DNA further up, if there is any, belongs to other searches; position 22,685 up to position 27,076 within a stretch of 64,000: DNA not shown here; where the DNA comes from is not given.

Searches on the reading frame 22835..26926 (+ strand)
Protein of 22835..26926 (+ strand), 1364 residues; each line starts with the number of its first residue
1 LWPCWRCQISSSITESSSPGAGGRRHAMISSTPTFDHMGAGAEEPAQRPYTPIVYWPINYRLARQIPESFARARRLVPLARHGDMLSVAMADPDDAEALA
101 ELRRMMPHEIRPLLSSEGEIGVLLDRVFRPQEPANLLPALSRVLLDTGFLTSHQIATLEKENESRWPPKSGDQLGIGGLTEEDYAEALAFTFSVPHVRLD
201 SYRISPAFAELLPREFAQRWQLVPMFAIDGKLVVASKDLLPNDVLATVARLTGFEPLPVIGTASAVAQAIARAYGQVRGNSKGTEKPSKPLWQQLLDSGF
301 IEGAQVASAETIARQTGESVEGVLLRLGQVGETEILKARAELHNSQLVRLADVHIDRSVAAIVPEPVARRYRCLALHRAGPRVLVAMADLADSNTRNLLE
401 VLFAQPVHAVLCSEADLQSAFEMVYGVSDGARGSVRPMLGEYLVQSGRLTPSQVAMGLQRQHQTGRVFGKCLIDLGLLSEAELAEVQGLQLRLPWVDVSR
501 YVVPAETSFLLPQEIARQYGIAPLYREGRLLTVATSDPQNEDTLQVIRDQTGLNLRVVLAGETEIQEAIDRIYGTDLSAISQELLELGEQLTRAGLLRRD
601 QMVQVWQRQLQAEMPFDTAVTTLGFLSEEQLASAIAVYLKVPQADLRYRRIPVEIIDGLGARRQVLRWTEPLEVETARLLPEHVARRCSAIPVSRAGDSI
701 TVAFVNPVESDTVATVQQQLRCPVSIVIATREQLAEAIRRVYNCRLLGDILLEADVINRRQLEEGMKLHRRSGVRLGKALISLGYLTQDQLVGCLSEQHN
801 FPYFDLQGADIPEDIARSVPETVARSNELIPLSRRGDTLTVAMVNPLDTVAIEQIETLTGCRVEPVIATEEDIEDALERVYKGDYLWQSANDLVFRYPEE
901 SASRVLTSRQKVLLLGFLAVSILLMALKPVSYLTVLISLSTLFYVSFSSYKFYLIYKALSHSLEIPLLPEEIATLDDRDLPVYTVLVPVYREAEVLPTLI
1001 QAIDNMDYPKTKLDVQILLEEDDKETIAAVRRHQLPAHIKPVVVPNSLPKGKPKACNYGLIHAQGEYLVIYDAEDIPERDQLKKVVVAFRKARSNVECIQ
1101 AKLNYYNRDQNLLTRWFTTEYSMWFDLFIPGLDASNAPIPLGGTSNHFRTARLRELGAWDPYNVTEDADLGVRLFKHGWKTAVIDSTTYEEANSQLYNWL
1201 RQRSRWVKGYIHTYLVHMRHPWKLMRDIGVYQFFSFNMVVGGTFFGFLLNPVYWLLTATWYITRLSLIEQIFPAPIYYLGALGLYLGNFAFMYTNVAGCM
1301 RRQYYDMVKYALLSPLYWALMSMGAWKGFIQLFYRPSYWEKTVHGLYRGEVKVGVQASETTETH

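Call 6: search_protein_families(library=pfam, proteins=[window:22835-26926:+], max_evalue=0.001)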
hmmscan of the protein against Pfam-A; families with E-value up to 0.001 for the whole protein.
window:22835-26926:+ (1364 aa): 5 families
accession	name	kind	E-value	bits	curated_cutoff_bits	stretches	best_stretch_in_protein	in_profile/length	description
PF05157.20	MshEN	-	6.3e-104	340.6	23.1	6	800-883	2-86/90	MshEN domain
PF13641.12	Glyco_tranf_2_3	-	1.7e-26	94.1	27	1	983-1209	3-230/230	Glycosyltransferase like family 2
PF13632.12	Glyco_trans_2_3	-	2.5e-23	83.4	27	1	1068-1261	2-197/198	Glycosyl transferase family group 2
PF00535.33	Glycos_transf_2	-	1.7e-11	44.8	23.3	1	984-1120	1-132/168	Glycosyl transferase family 2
PF22341.1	GSPE_N1E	-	4.8e-07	30.2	27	0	66-113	2-49/64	GSPII protein E, N1E domain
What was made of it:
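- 22835..26929 (+): Synthase with six MshEN repeats followed by a processive GT2 (1364 aa as listed). It has no PilZ domain. Pfam MshEN E=6.3e-104 in 6 stretches, plus GT2 families (call 6).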

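Call 47: search_protein_families(library=ncbifam, proteins=[window:22835-26926:+], max_evalue=0.1)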
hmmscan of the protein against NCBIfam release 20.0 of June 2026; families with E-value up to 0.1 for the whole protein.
window:22835-26926:+ (1364 aa): 19 families
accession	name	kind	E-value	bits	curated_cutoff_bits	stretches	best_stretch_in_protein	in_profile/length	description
TIGR02538.1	type_IV_pilB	equivalog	1.3e-76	258.5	675.65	6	747-884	2-139/564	type IV-A pilus assembly ATPase PilB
NF008411.1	PRK11234.1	equivalog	2.2e-57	195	1170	6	745-885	482-621/723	cyclic di-3',5'-guanylate-activated glycosyltransferase NfrB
NF012033.0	PRK15489.1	equivalog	5.4e-53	180.2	537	6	745-882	491-628/703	glycosyl transferase family protein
NF053729.1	c-di-GMP_motif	domain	2.4e-32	110.5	38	3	747-798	2-53/53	cyclic di-GMP-binding domain-containing protein, MshE-related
TIGR02533.1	type_II_gspE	equivalog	5.4e-24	84.7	630.25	3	818-884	3-69/486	type II secretion system ATPase GspE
TIGR03030.1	CelA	equivalog_domain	3.1e-23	81.7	699.1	1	973-1330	123-482/714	UDP-forming cellulose synthase catalytic subunit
TIGR03029.1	EpsG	equivalog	5.3e-17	61.9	313.8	3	747-811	5-69/274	chain length determinant protein tyrosine kinase EpsG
TIGR03937.1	PgaC_IcaA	equivalog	2.5e-15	56.4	422.3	1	969-1304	33-357/407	poly-beta-1,6-N-acetyl-D-glucosamine synthase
TIGR03111.1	glyc2_xrt_Gpos1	hypoth_equivalog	5e-15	55.2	363.95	1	978-1339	46-414/439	TIGR03111 family XrtG-associated glycosyltransferase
NF008558.0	PRK11498.1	equivalog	3.3e-14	51.8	992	1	977-1215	269-506/872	UDP-forming cellulose synthase catalytic subunit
TIGR03965.1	mycofact_glyco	equivalog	4.5e-10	39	280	1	977-1224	71-311/467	mycofactocin biosynthesis glycosyltransferase MftF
NF041875.1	EPS_EpsD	equivalog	3.3e-09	36.6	370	1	985-1206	3-223/325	exopolysaccharide biosynthesis glycosyltransferase EpsD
TIGR04283.1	glyco_like_mftF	equivalog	9.9e-07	28.6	182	1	984-1186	2-180/221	TIGR04283 family arsenosugar biosynthesis glycosyltransferase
NF053846.1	glyco_with_XrtP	equivalog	4.7e-06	25.5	520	1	1138-1342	221-435/440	XrtP-associated glycosyltransferase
TIGR03469.1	HpnB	hypoth_equivalog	0.0057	15.7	379.25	1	967-1108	29-179/386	hopene-associated glycosyltransferase HpnB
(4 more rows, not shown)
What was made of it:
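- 22835..26929 (+): NCBIfam c-di-GMP_motif 110.5 bits in 3 stretches, NfrB E=2.2e-57, CelA E=3.1e-23 (call 47).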
